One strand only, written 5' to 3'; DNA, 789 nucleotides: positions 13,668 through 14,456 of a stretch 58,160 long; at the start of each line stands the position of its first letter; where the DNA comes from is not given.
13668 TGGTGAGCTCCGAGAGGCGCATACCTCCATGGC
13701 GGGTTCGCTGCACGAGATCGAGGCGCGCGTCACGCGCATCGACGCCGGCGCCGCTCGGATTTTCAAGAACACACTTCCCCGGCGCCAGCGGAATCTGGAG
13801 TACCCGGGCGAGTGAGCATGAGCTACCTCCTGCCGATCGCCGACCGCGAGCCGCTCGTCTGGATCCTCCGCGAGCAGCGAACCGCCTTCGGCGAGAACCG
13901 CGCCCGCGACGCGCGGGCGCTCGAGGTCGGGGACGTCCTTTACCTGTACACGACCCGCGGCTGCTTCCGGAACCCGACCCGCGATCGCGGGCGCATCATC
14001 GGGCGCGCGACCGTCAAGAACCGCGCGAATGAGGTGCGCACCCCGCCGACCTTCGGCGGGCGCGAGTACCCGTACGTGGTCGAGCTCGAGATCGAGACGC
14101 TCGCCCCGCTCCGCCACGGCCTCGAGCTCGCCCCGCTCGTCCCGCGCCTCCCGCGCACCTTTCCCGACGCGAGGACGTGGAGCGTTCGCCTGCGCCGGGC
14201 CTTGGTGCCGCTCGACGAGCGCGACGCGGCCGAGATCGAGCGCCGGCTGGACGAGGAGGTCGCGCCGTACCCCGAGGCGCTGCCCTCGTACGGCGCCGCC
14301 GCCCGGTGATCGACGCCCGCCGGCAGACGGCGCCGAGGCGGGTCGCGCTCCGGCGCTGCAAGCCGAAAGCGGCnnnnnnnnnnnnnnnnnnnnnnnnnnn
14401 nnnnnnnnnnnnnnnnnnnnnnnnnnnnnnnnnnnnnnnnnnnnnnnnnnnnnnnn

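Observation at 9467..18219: Translationally coupled four-gene operon with two helicases, two nuclease folds, a coiled-coil protein and an EVE/PUA-like reader: best candidate for an undescribed defence system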

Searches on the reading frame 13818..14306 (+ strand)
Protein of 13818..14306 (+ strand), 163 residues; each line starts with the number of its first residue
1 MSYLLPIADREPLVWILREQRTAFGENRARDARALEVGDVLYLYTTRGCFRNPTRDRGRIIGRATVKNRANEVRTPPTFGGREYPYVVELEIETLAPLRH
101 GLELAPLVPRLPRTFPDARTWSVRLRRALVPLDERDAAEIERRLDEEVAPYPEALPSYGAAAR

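Call 5: search_protein_families(library=pfam, proteins=[window:13818-14306:+], max_evalue=0.1)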
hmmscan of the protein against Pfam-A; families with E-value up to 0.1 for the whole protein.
window:13818-14306:+ (163 aa): 0 families

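Call 6: search_protein_families(library=padloc, proteins=[window:13818-14306:+], max_evalue=0.1)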
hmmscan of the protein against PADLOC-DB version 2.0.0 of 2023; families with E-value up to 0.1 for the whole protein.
window:13818-14306:+ (163 aa): 0 families

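Call 10: search_protein_families(library=ncbifam, proteins=[window:13818-14306:+], max_evalue=0.01)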
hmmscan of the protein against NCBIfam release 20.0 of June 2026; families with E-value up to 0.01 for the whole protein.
window:13818-14306:+ (163 aa): 0 families

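Call 12: find_homologous_proteins(query=window:13818-14306:+)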
Query window:13818-14306:+ (163 aa): 342 proteins with E <= 0.001 among 571 candidates; the best 120 are listed.
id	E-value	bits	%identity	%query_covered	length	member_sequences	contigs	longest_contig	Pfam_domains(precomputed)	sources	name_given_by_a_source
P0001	2.2e-101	354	100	100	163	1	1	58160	-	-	-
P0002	6.0e-86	304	87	99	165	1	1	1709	-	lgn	-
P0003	7.6e-77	274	79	99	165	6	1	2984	-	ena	-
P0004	9.3e-75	268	81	98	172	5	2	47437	-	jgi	jgi:hypothetical protein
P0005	1.7e-72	260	75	99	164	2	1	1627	-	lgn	-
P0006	3.9e-72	259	77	98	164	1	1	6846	-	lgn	-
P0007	1.3e-71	257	75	96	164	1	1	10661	-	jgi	jgi:hypothetical protein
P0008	2.8e-71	256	72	99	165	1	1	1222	-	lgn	-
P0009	1.1e-70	254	80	88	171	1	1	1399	-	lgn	-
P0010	2.1e-70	254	74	99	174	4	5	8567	-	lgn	-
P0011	2.2e-70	253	71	99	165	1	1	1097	-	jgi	jgi:hypothetical protein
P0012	3.0e-70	253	75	99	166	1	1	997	-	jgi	jgi:hypothetical protein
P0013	5.2e-70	252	73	98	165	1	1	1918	-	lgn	-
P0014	5.9e-70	252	75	99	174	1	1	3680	-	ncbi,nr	ncbi:MAG: hypothetical protein NZL88_06960 [Gaiellaceae bacterium]|nr:hypothetical protein [Gaiellac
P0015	1.6e-69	251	73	96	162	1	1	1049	-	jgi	jgi:hypothetical protein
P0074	4.5e-59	217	66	97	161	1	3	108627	-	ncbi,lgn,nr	ncbi:MAG: hypothetical protein IT201_09460 [Thermoleophilia bacterium]|nr:hypothetical protein [Ther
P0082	1.7e-57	212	66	96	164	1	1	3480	PF01878.25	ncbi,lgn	-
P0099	1.6e-52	195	61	98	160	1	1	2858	PF01878.25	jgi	jgi:hypothetical protein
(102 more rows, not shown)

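Call 13: find_encoding_contigs(protein=P0074, flank=10000, max_places=3)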
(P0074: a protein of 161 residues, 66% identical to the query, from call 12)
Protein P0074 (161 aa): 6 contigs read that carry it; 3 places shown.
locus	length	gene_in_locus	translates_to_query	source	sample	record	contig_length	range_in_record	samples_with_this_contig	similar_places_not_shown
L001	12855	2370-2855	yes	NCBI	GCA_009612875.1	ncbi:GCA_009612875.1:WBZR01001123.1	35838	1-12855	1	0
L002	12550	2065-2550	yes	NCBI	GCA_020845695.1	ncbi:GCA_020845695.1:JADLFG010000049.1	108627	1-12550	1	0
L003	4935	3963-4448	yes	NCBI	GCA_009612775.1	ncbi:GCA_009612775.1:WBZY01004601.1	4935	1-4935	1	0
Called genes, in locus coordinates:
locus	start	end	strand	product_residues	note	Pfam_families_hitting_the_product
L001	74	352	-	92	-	PF01527:HTH_Tnp_1, PF13384:HTH_23 (weak)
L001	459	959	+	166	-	-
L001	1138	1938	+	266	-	-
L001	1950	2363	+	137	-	PF01850:PIN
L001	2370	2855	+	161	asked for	-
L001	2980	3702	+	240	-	PF04607:RelA_SpoT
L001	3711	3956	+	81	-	-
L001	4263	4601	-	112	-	PF04343:DUF488, PF22751:DUF488-N3a (weak)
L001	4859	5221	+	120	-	PF01850:PIN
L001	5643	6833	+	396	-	PF02661:Fic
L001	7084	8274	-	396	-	PF12698:ABC2_membrane_3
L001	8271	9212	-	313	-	PF00005:ABC_tran, PF13304:AAA_21, PF13732:DrrA1-3_C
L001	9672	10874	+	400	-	PF22483:Mu-transpos_C_2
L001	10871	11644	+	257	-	PF01695:IstB_IS21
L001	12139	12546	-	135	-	PF01850:PIN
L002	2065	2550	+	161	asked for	-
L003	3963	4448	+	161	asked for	-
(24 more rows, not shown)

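Call 14: find_encoding_contigs(protein=P0004, flank=10000, max_places=3)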
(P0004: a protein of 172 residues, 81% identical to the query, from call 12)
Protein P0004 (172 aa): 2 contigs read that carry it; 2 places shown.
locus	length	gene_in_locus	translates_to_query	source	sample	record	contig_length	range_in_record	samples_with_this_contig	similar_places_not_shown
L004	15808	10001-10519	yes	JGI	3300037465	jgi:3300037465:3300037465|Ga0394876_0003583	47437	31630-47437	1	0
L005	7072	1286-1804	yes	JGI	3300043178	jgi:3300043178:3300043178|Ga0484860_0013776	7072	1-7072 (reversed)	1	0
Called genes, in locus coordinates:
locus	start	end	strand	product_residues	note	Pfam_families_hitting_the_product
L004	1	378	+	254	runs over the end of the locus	PF00977:His_biosynth, PF05690:ThiG (faint), PF01207:Dus (faint), PF04131:NanE (faint), PF03060:NMO (weak)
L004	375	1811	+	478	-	PF01474:DAHP_synth_2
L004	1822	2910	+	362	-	PF03807:F420_oxidored (faint), PF02153:PDH_N, PF20463:PDH_C, PF01842:ACT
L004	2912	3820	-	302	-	PF01063:Aminotran_4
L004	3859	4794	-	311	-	PF20208:ARPP-1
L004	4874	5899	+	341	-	PF00248:Aldo_ket_red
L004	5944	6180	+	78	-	PF01402:RHH_1 (weak)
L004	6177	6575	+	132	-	PF01850:PIN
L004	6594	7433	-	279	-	PF13489:Methyltransf_23, PF01135:PCMT (weak), PF01209:Ubie_methyltran, PF08241:Methyltransf_11, PF08242:Methyltransf_12, PF13649:Methyltransf_25, PF13847:Methyltransf_31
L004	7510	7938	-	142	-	PF01850:PIN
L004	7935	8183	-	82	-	-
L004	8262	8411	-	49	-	-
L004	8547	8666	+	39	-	-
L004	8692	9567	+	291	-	-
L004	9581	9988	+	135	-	PF01850:PIN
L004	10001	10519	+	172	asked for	-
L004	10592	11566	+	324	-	PF19827:DUF6308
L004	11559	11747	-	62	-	-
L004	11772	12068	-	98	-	PF10049:DUF2283 (weak)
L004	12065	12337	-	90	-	-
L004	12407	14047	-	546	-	PF08378:NERD, PF13245:AAA_19 (faint), PF13401:AAA_22 (weak)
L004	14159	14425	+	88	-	PF03869:Arc (faint), PF22513:FitA-like_RHH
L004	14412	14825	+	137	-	PF01850:PIN (weak)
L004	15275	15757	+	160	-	-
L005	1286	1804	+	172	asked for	-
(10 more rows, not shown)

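Call 26: find_related_loci(query=A1, collection=genome_contigs, flank=10000)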
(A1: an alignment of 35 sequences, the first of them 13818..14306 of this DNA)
Query A1 (163 aa) in genome_contigs; peptide patterns used: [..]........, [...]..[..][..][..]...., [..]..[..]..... (x = any residue, [..] = any of these).
223 stretches matched a pattern; 122 encode a relative of the query (tblastn E <= 1e-3); the best 80 are kept; 80 distinct loci.
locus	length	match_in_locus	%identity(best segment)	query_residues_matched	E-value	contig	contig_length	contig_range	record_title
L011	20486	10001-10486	74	2-163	1e-74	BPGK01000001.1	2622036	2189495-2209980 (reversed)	MAG: Gaiellaceae bacterium KatS3mg012 DNA, contig_5726, whole genome shotgun sequence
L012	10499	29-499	63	2-158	4e-55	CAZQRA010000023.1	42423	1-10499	MAG TPA_asm: uncultured Gaiellales bacterium isolate binchicken_co30_14 genome assembly, contig: NODE_840_length_42423_c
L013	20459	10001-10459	59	2-155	5e-49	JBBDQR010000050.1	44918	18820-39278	MAG: Gaiellaceae bacterium isolate LejiaC_72_17 Lejia_C_1948_length_44918_cov_10, whole genome shotgun sequence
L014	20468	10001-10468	51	2-158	7e-43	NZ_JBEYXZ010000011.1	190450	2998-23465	Streptomyces sp. NPDC046831 NPDC046831_96_B4.ctg-0011, whole genome shotgun sequence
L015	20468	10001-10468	52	2-158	7e-42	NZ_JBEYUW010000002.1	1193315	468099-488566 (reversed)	Streptomyces sp. NPDC047085 NPDC047085_33_C10.ctg-0002, whole genome shotgun sequence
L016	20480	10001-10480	52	2-162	1e-41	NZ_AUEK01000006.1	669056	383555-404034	Candidatus Solirubrobacter pratensis strain URHD0082 H958DRAFT_scaffold00004.4_C, whole genome shotgun sequence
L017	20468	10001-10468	50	2-158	1e-41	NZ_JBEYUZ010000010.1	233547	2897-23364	Streptomyces sp. NPDC047079 NPDC047079_33_D6.ctg-0010, whole genome shotgun sequence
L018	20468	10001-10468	51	2-158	4e-41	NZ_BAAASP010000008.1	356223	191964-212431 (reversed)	Streptomyces viridochromogenes strain JCM 4856 sequence08, whole genome shotgun sequence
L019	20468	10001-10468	50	2-158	6e-41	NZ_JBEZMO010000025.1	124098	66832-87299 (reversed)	Streptomyces sp. NPDC048191 NPDC048191_59_H10.ctg-0025, whole genome shotgun sequence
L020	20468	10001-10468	51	2-158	5e-41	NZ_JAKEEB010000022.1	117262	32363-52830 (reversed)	Streptomyces glomeratus strain DSM 41457 contig_00022, whole genome shotgun sequence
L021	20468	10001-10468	51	2-158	4e-41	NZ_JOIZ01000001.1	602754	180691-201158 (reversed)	Streptomyces sp. NRRL S-37 contig1.1, whole genome shotgun sequence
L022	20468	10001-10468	49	2-158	6e-41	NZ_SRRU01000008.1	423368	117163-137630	Streptomyces griseoluteus strain JCM 4765 NODE_8_length_423368_cov_85.765691, whole genome shotgun sequence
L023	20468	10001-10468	52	2-158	8e-41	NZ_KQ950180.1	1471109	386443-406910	Thermobifida cellulosilytica TB100 scaffold1, whole genome shotgun sequence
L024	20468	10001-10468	50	2-158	2e-40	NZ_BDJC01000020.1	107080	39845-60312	Streptomyces sp. JHA26, whole genome shotgun sequence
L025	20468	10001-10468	48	2-158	3e-40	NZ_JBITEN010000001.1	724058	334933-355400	Streptomyces sp. NPDC051315 NPDC051315_56_C8.ctg-0001, whole genome shotgun sequence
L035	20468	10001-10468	47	2-158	2e-39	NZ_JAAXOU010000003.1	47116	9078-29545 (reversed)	Streptomyces somaliensis DSM 40738 W9438_3, whole genome shotgun sequence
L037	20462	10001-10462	48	4-158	2e-39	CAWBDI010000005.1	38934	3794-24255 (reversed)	MAG: uncultured Solirubrobacterales bacterium isolate MFD09603.bin.1.409 genome assembly, contig: contig_26182, whole ge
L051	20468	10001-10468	48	2-158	5e-38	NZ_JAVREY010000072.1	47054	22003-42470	Streptomyces gibsoniae strain DSM 41699 NODE_72_length_47054_cov_27.613549, whole genome shotgun sequence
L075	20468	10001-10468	45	2-158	3e-35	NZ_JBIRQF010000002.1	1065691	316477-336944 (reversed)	Streptomyces sp. NPDC021115 NPDC021115_153_C2.ctg-0002, whole genome shotgun sequence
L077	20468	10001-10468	42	2-158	3e-35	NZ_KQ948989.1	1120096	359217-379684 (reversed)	Streptomyces resistomycificus strain DSM 40133 PRJNA299235_s002, whole genome shotgun sequence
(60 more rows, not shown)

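Call 29: predict_structure(alignment_id=A1)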
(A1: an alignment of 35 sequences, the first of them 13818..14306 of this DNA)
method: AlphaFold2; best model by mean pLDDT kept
length: 163 residues; sequences in the alignment: 35
mean_pLDDT: 92.4   pTM: 0.89
mean pLDDT of the five models: 92.4, 92.3, 91.8, 90.3, 90.2
residues with pLDDT >= 90: 133; 70-90: 18; 50-70: 11; < 50: 1
segments of 3 or more residues with pLDDT < 50: none
pLDDT, mean of each block of 10 residues (from residue 1): 95 96 96 97 82 75 98 97 98 96 93 92 88 98 97 91 53
secondary structure, 60 per line:
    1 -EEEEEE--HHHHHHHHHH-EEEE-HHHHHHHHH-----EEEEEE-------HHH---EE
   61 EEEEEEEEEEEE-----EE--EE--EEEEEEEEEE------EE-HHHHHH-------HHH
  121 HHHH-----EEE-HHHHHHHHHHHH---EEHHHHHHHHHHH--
elements in order: E2-7 H10-19 E21-24 H26-34 E40-45 E59-72 E86-95 H105-110 H118-124 E130-132 H134-145 H151-161
